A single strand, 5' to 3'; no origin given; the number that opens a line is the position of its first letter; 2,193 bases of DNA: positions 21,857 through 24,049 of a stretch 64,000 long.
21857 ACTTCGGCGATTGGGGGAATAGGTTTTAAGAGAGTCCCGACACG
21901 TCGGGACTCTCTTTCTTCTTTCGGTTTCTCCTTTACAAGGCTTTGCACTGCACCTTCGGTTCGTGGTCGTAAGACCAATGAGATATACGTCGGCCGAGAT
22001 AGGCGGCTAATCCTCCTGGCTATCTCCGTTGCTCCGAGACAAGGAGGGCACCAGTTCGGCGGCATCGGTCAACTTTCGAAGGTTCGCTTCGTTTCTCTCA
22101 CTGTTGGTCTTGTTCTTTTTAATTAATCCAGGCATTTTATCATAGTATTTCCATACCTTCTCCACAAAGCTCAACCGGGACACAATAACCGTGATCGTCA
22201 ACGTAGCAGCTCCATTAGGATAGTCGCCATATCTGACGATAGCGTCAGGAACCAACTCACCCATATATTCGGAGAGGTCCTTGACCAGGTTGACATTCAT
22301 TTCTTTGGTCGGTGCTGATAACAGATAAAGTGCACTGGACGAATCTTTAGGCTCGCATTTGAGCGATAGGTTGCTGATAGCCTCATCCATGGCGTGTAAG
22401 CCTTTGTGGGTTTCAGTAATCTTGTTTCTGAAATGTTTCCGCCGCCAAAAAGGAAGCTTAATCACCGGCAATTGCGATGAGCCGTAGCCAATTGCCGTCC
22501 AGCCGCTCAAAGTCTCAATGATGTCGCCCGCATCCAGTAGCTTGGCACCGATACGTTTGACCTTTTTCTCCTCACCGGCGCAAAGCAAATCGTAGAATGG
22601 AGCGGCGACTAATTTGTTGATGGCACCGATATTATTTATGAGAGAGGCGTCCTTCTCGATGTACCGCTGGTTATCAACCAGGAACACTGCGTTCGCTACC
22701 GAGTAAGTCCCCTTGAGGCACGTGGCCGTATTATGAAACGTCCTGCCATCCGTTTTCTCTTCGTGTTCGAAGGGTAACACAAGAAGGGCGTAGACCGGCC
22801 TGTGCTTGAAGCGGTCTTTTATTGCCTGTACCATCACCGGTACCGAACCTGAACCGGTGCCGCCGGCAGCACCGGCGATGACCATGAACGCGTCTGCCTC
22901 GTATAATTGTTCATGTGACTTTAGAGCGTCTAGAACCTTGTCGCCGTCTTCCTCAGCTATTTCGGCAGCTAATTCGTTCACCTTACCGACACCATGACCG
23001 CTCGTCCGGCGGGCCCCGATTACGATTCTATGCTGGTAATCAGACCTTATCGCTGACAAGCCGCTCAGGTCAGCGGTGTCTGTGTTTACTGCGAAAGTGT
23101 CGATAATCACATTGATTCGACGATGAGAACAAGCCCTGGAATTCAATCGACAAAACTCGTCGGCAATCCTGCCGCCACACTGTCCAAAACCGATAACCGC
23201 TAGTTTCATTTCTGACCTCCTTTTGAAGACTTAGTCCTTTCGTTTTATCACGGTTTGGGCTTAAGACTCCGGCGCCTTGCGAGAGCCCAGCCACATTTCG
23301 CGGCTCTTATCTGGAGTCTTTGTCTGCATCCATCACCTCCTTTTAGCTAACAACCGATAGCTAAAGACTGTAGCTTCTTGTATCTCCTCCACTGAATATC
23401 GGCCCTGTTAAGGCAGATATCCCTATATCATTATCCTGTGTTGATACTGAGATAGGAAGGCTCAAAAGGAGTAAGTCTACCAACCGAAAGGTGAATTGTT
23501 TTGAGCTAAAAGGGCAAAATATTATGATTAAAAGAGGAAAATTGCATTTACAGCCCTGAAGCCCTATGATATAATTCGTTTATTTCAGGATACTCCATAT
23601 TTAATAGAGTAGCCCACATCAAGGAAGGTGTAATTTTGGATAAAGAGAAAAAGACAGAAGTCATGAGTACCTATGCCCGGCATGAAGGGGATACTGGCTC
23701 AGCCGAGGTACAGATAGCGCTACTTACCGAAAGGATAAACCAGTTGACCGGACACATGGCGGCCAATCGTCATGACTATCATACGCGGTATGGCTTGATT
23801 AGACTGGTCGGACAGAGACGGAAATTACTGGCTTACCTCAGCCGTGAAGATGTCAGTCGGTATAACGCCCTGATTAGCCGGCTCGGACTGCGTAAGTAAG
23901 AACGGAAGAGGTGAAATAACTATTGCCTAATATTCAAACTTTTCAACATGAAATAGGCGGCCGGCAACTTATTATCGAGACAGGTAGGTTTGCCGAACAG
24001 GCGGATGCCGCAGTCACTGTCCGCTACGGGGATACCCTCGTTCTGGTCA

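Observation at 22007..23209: CetZ/tubulin-like GTPase in a bacterial housekeeping neighbourhood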

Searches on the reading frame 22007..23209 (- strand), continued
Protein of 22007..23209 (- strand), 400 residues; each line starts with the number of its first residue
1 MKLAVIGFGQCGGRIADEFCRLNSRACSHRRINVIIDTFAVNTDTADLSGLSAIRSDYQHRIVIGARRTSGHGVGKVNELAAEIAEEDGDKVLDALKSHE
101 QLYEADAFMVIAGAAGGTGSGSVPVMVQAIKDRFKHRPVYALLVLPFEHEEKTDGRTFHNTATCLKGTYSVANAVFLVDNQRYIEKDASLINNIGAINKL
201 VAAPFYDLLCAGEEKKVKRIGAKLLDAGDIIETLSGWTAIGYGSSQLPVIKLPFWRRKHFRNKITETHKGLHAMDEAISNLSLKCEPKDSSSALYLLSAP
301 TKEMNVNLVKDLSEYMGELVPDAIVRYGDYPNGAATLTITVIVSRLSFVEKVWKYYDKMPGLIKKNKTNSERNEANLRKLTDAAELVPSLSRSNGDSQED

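Call 55: list_cluster_members(proteins=[P0156, P0159, P0160, P0167, P0170, P0203, P0166, P0196, P0252, P0230])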
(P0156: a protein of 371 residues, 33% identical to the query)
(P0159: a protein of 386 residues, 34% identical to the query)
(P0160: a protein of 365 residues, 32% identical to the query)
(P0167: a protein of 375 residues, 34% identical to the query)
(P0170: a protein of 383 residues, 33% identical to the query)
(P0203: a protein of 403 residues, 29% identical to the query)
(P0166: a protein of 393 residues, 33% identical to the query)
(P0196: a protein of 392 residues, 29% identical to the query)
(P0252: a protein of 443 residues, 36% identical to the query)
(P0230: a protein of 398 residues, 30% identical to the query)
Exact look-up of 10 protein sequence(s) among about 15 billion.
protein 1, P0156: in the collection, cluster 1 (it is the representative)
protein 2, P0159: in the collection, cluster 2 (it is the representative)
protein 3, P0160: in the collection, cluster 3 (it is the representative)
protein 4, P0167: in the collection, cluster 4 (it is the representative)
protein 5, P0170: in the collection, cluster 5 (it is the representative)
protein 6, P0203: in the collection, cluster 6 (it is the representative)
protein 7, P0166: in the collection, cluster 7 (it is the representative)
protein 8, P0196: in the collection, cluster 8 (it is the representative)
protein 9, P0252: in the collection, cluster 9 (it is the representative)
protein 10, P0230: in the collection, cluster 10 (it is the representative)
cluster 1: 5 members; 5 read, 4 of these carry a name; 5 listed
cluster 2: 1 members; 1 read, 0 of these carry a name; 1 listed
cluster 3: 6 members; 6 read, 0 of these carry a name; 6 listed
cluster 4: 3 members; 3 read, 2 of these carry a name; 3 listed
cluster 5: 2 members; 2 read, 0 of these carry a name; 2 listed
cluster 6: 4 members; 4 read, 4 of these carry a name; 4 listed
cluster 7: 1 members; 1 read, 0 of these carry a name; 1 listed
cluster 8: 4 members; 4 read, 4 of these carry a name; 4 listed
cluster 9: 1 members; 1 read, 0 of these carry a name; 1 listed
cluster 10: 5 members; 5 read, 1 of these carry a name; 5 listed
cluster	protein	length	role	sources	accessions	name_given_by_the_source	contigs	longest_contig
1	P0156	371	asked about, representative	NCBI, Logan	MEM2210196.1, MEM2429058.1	MAG: tubulin/FtsZ family protein [Nitrososphaerales archaeon]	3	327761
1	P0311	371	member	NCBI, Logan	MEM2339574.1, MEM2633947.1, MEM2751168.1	MAG: tubulin/FtsZ family protein [Nitrososphaerales archaeon]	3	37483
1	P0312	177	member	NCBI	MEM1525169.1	MAG: hypothetical protein QW618_03400, partial [Nitrososphaerales archaeon]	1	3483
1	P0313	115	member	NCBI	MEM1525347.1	MAG: hypothetical protein QW618_04320, partial [Nitrososphaerales archaeon]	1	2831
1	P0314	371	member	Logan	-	-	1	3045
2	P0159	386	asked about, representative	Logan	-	-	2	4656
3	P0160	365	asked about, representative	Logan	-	-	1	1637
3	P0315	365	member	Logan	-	-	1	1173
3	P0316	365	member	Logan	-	-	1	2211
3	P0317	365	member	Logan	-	-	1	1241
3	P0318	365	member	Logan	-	-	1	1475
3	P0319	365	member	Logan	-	-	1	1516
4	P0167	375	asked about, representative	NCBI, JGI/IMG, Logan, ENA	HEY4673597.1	MAG TPA: tubulin/FtsZ family protein [Nitrososphaerales archaeon]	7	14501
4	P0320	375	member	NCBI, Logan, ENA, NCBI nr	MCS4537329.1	MAG: tubulin/FtsZ family protein [Thaumarchaeota archaeon] | tubulin/FtsZ family protein [Nitrososphaerota archaeon]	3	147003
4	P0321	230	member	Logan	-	-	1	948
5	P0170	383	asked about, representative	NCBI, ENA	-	-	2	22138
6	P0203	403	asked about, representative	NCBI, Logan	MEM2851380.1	MAG: hypothetical protein QXW18_06235 [Candidatus Bathyarchaeia archaeon]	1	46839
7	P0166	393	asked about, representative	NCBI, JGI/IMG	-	-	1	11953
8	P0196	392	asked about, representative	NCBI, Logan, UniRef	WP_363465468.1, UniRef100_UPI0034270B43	tubulin/FtsZ family protein [Halogeometricum borinquense] | tubulin/FtsZ family protein n=1 Tax=Halogeometricum borinquense TaxID=60847 ...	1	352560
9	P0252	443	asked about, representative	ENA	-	-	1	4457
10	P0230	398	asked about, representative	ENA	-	-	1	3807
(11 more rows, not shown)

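Call 63: search_dna_similar(query=window:22007-23209:-, collection=plasmids, mode=protein, max_rows=10)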
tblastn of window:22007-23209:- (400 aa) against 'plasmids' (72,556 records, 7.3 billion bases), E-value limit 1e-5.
Records with a match: 32; places in all: 33; records where one place covers at least 80% of the query: 17.
Best place of each record, by identity: <60% 32.
By first word of the organism name: Halobacterium 13; Halorussus 8; Haloarcula 2; Halorubrum 1; Salinigranum 1; Haloferax 1; Halorarius 1; Haloferacaceae 1; Haloglomus 1; Natronorubrum 1; and 2 more.
By predicted mobility (MOB-suite, as given by PLSDB): non-mobilizable 32.
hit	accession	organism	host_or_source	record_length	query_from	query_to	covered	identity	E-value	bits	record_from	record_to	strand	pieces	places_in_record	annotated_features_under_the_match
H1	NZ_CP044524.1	Halorussus halophilus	pure culture,marine solar saltern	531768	1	388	97%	32.2%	2e-35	145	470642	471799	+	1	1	tubulin/FtsZ family protein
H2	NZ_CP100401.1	Halorussus aquaticus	cell culture,saline soil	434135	1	388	97%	32.1%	6e-37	150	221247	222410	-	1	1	tubulin/FtsZ family protein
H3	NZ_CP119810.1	Halorussus caseinilyticus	cell culture,coastal saline-alkali land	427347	1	385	96%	32.2%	2e-34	143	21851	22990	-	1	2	tubulin/FtsZ family protein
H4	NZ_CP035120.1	Halorussus pelagicus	pure culture,salted brown alga Laminaria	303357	1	388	97%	31.6%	3e-34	142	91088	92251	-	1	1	tubulin/FtsZ family protein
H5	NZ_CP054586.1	Halorubrum sp. CBA1229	solar salt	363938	1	352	88%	34.0%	5e-34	141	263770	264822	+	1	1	tubulin/FtsZ family protein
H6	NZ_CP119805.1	Halorussus lipolyticus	cell culture,coastal saline-alkali land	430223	1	357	89%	32.9%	1e-35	146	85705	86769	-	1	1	tubulin/FtsZ family protein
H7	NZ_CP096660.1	Halorussus limi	cell culture,saline soil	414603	1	352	88%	33.3%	4e-33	139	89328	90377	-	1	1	tubulin/FtsZ family protein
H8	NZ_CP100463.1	Salinigranum marinum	cell culture,Saline soil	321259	1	352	88%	32.5%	6e-33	138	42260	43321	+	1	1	tubulin/FtsZ family protein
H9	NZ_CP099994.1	Halorussus salilacus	cell culture,Substrate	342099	1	357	89%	32.1%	6e-33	138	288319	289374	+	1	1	tubulin/FtsZ family protein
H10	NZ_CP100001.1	Halorussus vallis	cell culture,saline soil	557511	1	354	89%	32.1%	9e-34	140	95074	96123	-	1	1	tubulin/FtsZ family protein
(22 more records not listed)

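Call 64: search_dna_similar(query=window:22007-23209:-, collection=phages, mode=protein, max_rows=10)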
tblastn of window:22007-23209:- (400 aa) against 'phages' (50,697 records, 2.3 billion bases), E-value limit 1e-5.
No match.

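Call 67: find_encoding_contigs(protein=P0233, flank=8000, max_places=2)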
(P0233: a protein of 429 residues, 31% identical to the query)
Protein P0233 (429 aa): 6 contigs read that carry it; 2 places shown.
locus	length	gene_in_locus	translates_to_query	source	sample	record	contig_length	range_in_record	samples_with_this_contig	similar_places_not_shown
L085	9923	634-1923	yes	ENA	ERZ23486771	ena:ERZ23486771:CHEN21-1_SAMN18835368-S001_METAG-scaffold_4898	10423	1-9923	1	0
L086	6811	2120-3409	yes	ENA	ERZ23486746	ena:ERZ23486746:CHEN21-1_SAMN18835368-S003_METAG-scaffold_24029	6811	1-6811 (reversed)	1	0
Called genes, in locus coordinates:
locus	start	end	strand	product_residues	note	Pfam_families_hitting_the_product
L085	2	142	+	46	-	?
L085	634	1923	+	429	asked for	PF00091:Tubulin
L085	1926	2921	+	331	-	-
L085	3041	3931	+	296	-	PF00753:Lactamase_B, PF12706:Lactamase_B_2 (weak)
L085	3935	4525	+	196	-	PF00334:NDK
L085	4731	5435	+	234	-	PF00696:AA_kinase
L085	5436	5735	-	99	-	-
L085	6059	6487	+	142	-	-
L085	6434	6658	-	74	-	-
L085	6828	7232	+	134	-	PF00164:Ribosom_S12_S23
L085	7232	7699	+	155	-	PF00177:Ribosomal_S7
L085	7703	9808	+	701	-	-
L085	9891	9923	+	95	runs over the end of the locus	-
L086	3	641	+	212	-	?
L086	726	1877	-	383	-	PF02195:ParB_N, PF17762:HTH_ParB (weak)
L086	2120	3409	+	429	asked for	PF00091:Tubulin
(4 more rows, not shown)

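Call 68: find_encoding_contigs(protein=P0164, flank=8000, max_places=2)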
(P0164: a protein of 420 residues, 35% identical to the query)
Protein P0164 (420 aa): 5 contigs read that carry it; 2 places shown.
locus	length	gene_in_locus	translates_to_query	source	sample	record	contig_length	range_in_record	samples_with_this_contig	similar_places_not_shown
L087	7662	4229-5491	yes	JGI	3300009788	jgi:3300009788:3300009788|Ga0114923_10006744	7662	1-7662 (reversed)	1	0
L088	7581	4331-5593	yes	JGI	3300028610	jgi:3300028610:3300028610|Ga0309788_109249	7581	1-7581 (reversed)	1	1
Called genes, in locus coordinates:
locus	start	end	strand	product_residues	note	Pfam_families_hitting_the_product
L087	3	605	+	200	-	?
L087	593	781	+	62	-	-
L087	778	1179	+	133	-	-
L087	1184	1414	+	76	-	-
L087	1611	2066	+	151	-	-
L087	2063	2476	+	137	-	-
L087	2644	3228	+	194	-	-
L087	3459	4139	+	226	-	-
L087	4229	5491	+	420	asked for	PF00091:Tubulin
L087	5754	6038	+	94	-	-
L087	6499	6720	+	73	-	PF23474:Acb1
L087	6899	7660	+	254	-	?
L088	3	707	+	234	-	?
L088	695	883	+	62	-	-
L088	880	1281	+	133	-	-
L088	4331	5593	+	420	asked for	PF00091:Tubulin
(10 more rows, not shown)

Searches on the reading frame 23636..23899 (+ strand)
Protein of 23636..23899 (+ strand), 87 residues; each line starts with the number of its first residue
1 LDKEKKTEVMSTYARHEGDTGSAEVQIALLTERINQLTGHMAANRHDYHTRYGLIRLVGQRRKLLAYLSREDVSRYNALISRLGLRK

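Call 26: search_protein_families(library=pfam, proteins=[window:23636-23899:+], max_evalue=0.001)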
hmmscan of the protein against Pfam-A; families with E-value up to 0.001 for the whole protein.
window:23636-23899:+ (87 aa): 1 family
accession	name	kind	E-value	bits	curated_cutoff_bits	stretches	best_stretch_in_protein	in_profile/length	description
PF00312.27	Ribosomal_S15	-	1.6e-34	118.4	31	1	6-86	1-81/81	Ribosomal protein S15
